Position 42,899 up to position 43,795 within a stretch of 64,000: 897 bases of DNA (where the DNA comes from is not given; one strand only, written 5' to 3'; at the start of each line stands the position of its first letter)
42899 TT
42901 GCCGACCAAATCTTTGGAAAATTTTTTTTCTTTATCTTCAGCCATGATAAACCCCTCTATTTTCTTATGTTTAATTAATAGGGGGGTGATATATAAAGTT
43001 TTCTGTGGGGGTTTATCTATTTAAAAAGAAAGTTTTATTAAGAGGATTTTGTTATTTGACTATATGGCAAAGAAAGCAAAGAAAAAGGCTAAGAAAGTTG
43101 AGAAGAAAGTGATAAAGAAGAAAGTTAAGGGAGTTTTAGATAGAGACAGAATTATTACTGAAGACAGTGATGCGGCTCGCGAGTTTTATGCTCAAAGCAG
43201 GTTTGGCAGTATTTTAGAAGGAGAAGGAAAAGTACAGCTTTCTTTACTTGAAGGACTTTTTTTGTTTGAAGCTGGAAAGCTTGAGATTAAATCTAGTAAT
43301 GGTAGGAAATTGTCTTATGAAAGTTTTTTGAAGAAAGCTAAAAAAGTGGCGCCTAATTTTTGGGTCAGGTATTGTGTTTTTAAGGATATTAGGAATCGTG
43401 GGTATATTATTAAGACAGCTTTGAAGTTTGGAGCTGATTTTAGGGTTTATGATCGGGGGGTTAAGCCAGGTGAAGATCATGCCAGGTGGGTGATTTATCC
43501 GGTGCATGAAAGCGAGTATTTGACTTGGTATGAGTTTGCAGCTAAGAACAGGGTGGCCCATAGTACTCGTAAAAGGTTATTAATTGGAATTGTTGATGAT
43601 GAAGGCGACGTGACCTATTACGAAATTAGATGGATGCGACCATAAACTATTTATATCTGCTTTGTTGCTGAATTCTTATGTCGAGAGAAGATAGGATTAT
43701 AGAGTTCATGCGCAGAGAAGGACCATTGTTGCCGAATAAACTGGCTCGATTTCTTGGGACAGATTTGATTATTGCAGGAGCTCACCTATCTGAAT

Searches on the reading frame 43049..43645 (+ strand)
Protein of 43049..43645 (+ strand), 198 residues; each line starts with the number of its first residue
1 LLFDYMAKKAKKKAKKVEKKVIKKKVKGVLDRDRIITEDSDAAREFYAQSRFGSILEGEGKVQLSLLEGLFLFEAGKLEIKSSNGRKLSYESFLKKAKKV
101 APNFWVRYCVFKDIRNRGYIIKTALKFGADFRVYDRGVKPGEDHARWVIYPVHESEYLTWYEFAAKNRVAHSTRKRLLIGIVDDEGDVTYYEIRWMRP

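Call 9: search_protein_families(library=pfam, proteins=[window:43049-43645:+], max_evalue=0.01)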
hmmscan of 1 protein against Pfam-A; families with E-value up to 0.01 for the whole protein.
window:43049-43645:+ (198 aa): 3 families
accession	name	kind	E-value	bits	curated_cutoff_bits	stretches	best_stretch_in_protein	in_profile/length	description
PF01974.23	tRNA_int_endo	-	3.3e-27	94.8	27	1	104-190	1-85/85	tRNA intron endonuclease, catalytic C-terminal domain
PF02778.19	tRNA_int_endo_N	-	2.1e-15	56.4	21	1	26-94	1-67/67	tRNA intron endonuclease, N-terminal domain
PF09631.16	Sen15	-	0.00092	20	22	1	142-193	35-91/101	Sen15 protein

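Call 10: search_solved_structures(query=window:43049-43645:+, max_evalue=0.01, show_alignments=2)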
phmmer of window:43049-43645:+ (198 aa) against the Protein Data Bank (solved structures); distinct sequences matched with E-value up to 0.01: 24.
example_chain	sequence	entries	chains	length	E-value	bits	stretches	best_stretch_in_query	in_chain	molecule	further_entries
3iey_A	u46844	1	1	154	2.5e-37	131.6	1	63-198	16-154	tRNA-splicing endonuclease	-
1a79_A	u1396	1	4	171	7.4e-37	130.1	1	25-198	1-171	TRNA ENDONUCLEASE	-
5x89_A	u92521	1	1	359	2.2e-34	122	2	62-197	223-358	EndA-like protein,tRNA-splicing endonuclease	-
2cv8_A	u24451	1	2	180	6.2e-28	101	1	30-197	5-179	tRNA-splicing endonuclease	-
3p1z_B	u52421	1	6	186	1.8e-27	99.4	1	25-198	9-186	tRNA-splicing endonuclease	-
4fz2_A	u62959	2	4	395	9.9e-27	97.1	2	23-181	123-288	tRNA intron endonuclease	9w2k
3ajv_B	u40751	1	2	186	4.7e-26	94.9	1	25-198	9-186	tRNA-splicing endonuclease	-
3p1y_A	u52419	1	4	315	2.5e-20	76.2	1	21-179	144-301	tRNA-splicing endonuclease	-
1r0v_A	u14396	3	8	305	2.1e-19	73.2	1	21-179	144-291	tRNA-intron endonuclease | Putative tRNA-intron endonuclease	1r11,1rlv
2gjw_A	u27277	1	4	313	2.4e-19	73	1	21-179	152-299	tRNA-splicing endonuclease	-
2zyz_B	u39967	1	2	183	9.1e-18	67.8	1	35-197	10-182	tRNA-splicing endonuclease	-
3iey_B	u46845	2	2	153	7.5e-16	61.6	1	69-197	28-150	NEQ261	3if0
6z9u_A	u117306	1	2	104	8.1e-09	38.6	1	102-196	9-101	tRNA-splicing endonuclease subunit Sen34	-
8iss_C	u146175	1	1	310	8.5e-08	35.3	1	102-196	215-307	tRNA-splicing endonuclease subunit Sen34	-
8hmz_B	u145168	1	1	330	9.3e-08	35.2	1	102-196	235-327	tRNA-splicing endonuclease subunit Sen34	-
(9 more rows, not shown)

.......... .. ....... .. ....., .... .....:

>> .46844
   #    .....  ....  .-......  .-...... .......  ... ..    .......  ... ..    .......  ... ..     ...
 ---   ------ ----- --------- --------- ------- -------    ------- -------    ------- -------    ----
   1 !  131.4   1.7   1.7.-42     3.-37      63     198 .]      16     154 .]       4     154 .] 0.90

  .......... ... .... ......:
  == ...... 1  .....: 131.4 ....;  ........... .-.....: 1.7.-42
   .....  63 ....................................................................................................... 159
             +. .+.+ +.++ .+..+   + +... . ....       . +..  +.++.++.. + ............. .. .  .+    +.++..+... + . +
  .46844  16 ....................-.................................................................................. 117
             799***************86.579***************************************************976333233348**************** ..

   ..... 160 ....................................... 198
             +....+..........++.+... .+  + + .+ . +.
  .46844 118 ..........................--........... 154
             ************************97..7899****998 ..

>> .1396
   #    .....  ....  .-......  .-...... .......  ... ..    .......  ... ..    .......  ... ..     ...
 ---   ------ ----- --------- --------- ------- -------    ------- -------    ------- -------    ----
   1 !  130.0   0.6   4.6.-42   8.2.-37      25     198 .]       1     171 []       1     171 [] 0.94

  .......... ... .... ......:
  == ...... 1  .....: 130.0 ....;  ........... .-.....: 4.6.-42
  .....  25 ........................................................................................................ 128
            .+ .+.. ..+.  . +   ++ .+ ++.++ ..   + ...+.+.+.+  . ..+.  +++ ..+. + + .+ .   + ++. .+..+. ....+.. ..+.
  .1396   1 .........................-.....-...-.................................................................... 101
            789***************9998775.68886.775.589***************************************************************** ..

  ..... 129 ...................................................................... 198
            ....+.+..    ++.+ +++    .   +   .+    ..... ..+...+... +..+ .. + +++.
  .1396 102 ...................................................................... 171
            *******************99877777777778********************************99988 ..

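Call 57: find_homologous_proteins(query=window:43064-43645:+, max_evalue=1e-10)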
Query window:43064-43645:+ (193 aa): 6119 proteins with E <= 1e-10 among 6546 candidates; the best 120 are listed.
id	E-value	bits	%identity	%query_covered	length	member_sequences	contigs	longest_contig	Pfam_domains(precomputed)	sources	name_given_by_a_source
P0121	1.2e-122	425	100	100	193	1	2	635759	PF01974.24,PF02778.20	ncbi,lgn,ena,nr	ncbi:MAG: tRNA-intron lyase [Nanoarchaeota archaeon]|nr:tRNA-intron lyase [Nanoarchaeota archaeon]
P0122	2.4e-107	375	89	89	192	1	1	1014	PF01974.24,PF02778.20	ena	-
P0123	5.8e-106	370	91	89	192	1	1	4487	PF01974.24,PF02778.20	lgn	-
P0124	2.2e-105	368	88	91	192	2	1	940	PF01974.24,PF02778.20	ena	-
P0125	3.7e-104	364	86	92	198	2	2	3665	PF01974.24,PF02778.20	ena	-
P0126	3.5e-100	351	86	88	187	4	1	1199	PF01974.24,PF02778.20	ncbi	-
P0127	7.8e-98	344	85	90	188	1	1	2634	PF01974.24,PF02778.20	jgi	jgi:tRNA-intron endonuclease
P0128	1.4e-97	343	80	97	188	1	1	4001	PF01974.24,PF02778.20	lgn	-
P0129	1.7e-97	343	83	90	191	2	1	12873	PF01974.24,PF02778.20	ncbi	ncbi:tRNA-intron lyase [Nanoarchaeota archaeon]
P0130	8.5e-96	337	78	100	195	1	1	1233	PF01974.24,PF02778.20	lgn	-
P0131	1.9e-91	323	77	90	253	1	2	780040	PF01974.24,PF02778.20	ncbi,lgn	-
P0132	6.3e-91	321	77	94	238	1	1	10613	PF01974.24,PF02778.20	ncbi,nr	ncbi:MAG: tRNA-intron lyase [Nanoarchaeota archaeon]|nr:tRNA-intron lyase [Nanoarchaeota archaeon]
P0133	6.6e-91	321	80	90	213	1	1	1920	PF01974.24,PF02778.20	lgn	-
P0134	8.4e-91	321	80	89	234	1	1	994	PF01974.24,PF02778.20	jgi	-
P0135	1.0e-90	320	80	90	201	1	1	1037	PF01974.24,PF02778.20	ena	-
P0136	2.0e-90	320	77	90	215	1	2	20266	PF01974.24,PF02778.20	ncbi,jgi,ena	-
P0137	2.6e-90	319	74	100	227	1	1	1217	PF01974.24,PF02778.20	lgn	-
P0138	4.6e-90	318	75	97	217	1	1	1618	PF01974.24,PF02778.20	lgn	-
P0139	1.2e-89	317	73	100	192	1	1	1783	PF01974.24,PF02778.20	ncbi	-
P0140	2.3e-89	316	78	89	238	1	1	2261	PF01974.24,PF02778.20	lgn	-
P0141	2.4e-89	316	78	90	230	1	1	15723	PF01974.24,PF02778.20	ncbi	-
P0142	3.0e-89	316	77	90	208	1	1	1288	PF01974.24,PF02778.20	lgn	-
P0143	3.1e-89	316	77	89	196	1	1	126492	PF01974.24,PF02778.20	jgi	-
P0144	3.8e-89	315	77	90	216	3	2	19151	PF01974.24,PF02778.20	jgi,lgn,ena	-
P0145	6.0e-89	315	76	88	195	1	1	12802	PF01974.24,PF02778.20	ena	-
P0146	6.8e-89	315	75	94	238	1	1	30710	PF01974.24,PF02778.20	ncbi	-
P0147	7.9e-89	314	74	89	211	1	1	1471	PF01974.24,PF02778.20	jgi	jgi:tRNA-intron endonuclease, archaea type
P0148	7.9e-89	314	79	86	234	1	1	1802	PF01974.24,PF02778.20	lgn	-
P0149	8.0e-89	314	78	89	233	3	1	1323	PF01974.24,PF02778.20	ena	-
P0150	8.0e-89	314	79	86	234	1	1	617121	PF01974.24,PF02778.20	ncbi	-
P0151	8.2e-89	314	76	90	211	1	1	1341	PF01974.24,PF02778.20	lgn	-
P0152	8.8e-89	314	78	87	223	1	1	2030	PF01974.24,PF02778.20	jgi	jgi:tRNA-intron endonuclease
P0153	9.4e-89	314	73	97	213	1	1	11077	PF01974.24,PF02778.20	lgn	-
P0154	1.0e-88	314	73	97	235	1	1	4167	PF01974.24,PF02778.20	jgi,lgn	-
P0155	1.1e-88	314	74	95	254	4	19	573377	PF01974.24,PF02778.20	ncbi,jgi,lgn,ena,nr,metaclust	ncbi:tRNA-intron lyase [archaeon]|jgi:tRNA-intron endonuclease, archaea type|nr:tRNA-intron lyase [a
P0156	1.3e-88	314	77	90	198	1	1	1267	PF01974.24,PF02778.20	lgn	-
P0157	1.4e-88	313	75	89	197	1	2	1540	PF01974.24,PF02778.20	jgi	jgi:tRNA-intron endonuclease, archaea type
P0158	1.4e-88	313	72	95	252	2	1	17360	PF01974.24,PF02778.20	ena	-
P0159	1.4e-88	313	71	94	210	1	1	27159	PF01974.24,PF02778.20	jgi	jgi:tRNA-intron endonuclease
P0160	1.5e-88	313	76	90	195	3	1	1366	PF01974.24,PF02778.20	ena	-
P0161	1.5e-88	313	79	90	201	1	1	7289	PF01974.24,PF02778.20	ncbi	ncbi:tRNA-intron lyase [Nanoarchaeota archaeon]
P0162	1.6e-88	313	78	89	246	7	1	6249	PF01974.24,PF02778.20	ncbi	-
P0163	1.7e-88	313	77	91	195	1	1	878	PF01974.24,PF02778.20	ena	-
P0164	1.7e-88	313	75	94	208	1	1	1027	PF01974.24,PF02778.20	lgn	-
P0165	1.8e-88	313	75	90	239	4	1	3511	PF01974.24,PF02778.20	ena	-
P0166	2.7e-88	313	75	94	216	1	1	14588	PF01974.24,PF02778.20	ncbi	-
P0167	2.8e-88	313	77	90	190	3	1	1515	PF01974.24,PF02778.20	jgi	jgi:tRNA-intron endonuclease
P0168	2.8e-88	312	78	89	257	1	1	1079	PF01974.24,PF02778.20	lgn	-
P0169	2.9e-88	312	77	89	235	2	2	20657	PF01974.24,PF02778.20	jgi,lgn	-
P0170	3.1e-88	312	77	91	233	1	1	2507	PF01974.24,PF02778.20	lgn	-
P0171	3.1e-88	312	76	89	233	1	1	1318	PF01974.24,PF02778.20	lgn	-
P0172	3.4e-88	312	73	91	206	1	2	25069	PF01974.24,PF02778.20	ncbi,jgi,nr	ncbi:tRNA-intron lyase [Candidatus Woesearchaeota archaeon]|jgi:tRNA-intron endonuclease|nr:tRNA-int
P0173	3.8e-88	312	75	94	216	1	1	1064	PF01974.24,PF02778.20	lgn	-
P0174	3.9e-88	312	73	99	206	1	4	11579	PF01974.24,PF02778.20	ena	-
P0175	4.5e-88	312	74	88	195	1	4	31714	PF01974.24,PF02778.20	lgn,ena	-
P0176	4.7e-88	312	79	88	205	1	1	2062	PF01974.24,PF02778.20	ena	-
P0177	5.7e-88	312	73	98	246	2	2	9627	PF09631.17,PF01974.24,PF02778.20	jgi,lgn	-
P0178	7.1e-88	311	77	90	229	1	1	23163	PF01974.24,PF02778.20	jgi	jgi:tRNA-intron endonuclease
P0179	7.3e-88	311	71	99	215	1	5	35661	PF01974.24,PF02778.20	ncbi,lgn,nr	ncbi:tRNA-intron lyase [Candidatus Woesearchaeota archaeon]|nr:tRNA-intron lyase [Candidatus Woesear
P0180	7.4e-88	311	75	94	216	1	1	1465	PF01974.24,PF02778.20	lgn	-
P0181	8.7e-88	311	74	95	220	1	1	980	PF01974.24,PF02778.20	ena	-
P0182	9.2e-88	311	75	96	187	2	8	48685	PF01974.24,PF02778.20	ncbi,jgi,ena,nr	ncbi:MAG TPA: tRNA-intron lyase [Candidatus Nanoarchaeia archaeon]|nr:tRNA-intron lyase [Candidatus 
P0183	9.9e-88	311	75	90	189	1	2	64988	PF01974.24,PF02778.20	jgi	jgi:tRNA-intron endonuclease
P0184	1.1e-87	311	74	88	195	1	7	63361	PF01974.24,PF02778.20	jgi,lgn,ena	-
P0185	1.1e-87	311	73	88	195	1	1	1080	PF01974.24,PF02778.20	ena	-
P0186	1.1e-87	311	73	88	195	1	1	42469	PF01974.24,PF02778.20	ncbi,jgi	-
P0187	1.1e-87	311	75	91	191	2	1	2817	PF01974.24,PF02778.20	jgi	jgi:tRNA-intron endonuclease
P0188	1.2e-87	311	74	94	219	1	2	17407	PF01974.24,PF02778.20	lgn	-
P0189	1.2e-87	310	76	89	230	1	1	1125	PF01974.24,PF02778.20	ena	-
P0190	1.3e-87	310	76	90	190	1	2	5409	PF01974.24,PF02778.20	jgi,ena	-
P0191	1.3e-87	310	76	90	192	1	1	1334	PF01974.24,PF02778.20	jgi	-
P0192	1.4e-87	310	78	86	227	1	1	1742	PF01974.24,PF02778.20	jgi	-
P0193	1.5e-87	310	72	100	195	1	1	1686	PF01974.24,PF02778.20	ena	-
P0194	1.5e-87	310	78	90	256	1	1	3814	PF01974.24,PF02778.20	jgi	-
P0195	1.5e-87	310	74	89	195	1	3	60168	PF01974.24,PF02778.20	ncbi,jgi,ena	-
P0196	1.7e-87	310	74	89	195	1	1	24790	PF01974.24,PF02778.20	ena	-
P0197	1.8e-87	310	72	96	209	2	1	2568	PF01974.24,PF02778.20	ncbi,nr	ncbi:tRNA-intron lyase [Candidatus Woesearchaeota archaeon]|nr:tRNA-intron lyase [Candidatus Woesear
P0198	2.1e-87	310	78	88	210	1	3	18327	PF01974.24,PF02778.20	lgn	-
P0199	2.2e-87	310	77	89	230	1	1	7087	PF01974.24,PF02778.20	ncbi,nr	ncbi:tRNA-intron lyase [Candidatus Woesearchaeota archaeon]|nr:tRNA-intron lyase [Candidatus Woesear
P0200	2.5e-87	309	73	88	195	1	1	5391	PF01974.24,PF02778.20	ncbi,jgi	-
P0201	2.5e-87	309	77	90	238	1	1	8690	PF01974.24,PF02778.20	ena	-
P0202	2.8e-87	309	70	99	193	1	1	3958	PF01974.24,PF02778.20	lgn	-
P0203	2.8e-87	309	73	95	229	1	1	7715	PF01974.24,PF02778.20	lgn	-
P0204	2.9e-87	309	75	88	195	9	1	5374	PF01974.24,PF02778.20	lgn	-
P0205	3.1e-87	309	72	91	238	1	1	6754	PF01974.24,PF02778.20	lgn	-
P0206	3.2e-87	309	78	90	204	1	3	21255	PF01974.24,PF02778.20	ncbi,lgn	-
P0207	3.3e-87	309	72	99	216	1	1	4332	PF01974.24,PF02778.20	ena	-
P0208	3.4e-87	309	76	94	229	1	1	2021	PF01974.24,PF02778.20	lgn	-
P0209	4.0e-87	309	73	94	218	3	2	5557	PF01974.24,PF02778.20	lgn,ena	-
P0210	4.1e-87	309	76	89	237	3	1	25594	PF01974.24,PF02778.20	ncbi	ncbi:MAG: tRNA-intron lyase [Candidatus Woesearchaeota archaeon]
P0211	4.3e-87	309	73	89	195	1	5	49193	PF01974.24,PF02778.20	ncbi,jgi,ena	jgi:tRNA-intron endonuclease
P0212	4.4e-87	309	77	90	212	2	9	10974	PF01974.24,PF02778.20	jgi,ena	-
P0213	4.4e-87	309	74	90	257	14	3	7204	PF01974.24,PF02778.20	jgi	-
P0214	4.5e-87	309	75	90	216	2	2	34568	PF01974.24,PF02778.20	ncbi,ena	-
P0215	4.8e-87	309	79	90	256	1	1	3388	PF01974.24,PF02778.20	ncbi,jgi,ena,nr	ncbi:tRNA-intron lyase [Candidatus Woesearchaeota archaeon CG_4_10_14_0_8_um_filter_47_5]|nr:MAG: tR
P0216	5.0e-87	308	75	89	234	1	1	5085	PF01974.24,PF02778.20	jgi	jgi:tRNA-intron endonuclease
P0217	6.1e-87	308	70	99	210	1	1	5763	PF01974.24,PF02778.20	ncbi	-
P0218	6.4e-87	308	77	90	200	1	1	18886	PF01974.24,PF02778.20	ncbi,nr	ncbi:tRNA-intron lyase [Candidatus Woesearchaeota archaeon]|nr:tRNA-intron lyase [Candidatus Woesear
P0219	6.4e-87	308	75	89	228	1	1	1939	PF01974.24,PF02778.20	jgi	-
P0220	6.7e-87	308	70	100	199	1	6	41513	PF01974.24,PF02778.20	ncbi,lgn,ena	ncbi:MAG: tRNA-intron lyase [Nanoarchaeota archaeon]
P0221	7.4e-87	308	77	91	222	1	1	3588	PF01974.24,PF02778.20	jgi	jgi:tRNA-intron endonuclease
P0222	7.4e-87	308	75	91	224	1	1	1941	PF01974.24,PF02778.20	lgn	-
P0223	7.6e-87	308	74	88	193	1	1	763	PF01974.24,PF02778.20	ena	-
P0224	7.7e-87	308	75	88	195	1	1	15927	PF01974.24,PF02778.20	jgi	-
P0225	7.7e-87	308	70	98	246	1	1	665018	PF01974.24,PF02778.20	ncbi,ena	-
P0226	7.9e-87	308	75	90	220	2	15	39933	PF01974.24,PF02778.20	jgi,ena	-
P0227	8.3e-87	308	76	91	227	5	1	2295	PF01974.24,PF02778.20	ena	-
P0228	8.4e-87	308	71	99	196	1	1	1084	PF01974.24,PF02778.20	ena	-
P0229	8.6e-87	308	74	89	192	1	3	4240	PF01974.24,PF02778.20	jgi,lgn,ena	-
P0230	9.0e-87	308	73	88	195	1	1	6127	PF01974.24,PF02778.20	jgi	-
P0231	9.1e-87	308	76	90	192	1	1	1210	PF01974.24,PF02778.20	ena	-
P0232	9.7e-87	307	75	88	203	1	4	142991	PF01974.24,PF02778.20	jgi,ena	jgi:tRNA-intron endonuclease, archaea type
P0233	1.2e-86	307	76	90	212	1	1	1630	PF01974.24,PF02778.20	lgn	-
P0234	1.2e-86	307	73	90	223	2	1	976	PF01974.24,PF02778.20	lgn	-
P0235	1.2e-86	307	73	95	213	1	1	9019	PF01974.24,PF02778.20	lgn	-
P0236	1.3e-86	307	74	89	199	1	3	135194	PF01974.24,PF02778.20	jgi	jgi:tRNA-intron endonuclease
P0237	1.3e-86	307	75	90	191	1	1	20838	PF01974.24,PF02778.20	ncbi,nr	ncbi:tRNA-intron lyase [Candidatus Woesearchaeota archaeon]|nr:tRNA-intron lyase [Candidatus Woesear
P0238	1.4e-86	307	74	89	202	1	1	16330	PF01974.24,PF02778.20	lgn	-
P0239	1.4e-86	307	75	90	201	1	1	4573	PF01974.24,PF02778.20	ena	-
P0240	1.5e-86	307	71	91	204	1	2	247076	PF01974.24,PF02778.20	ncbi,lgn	-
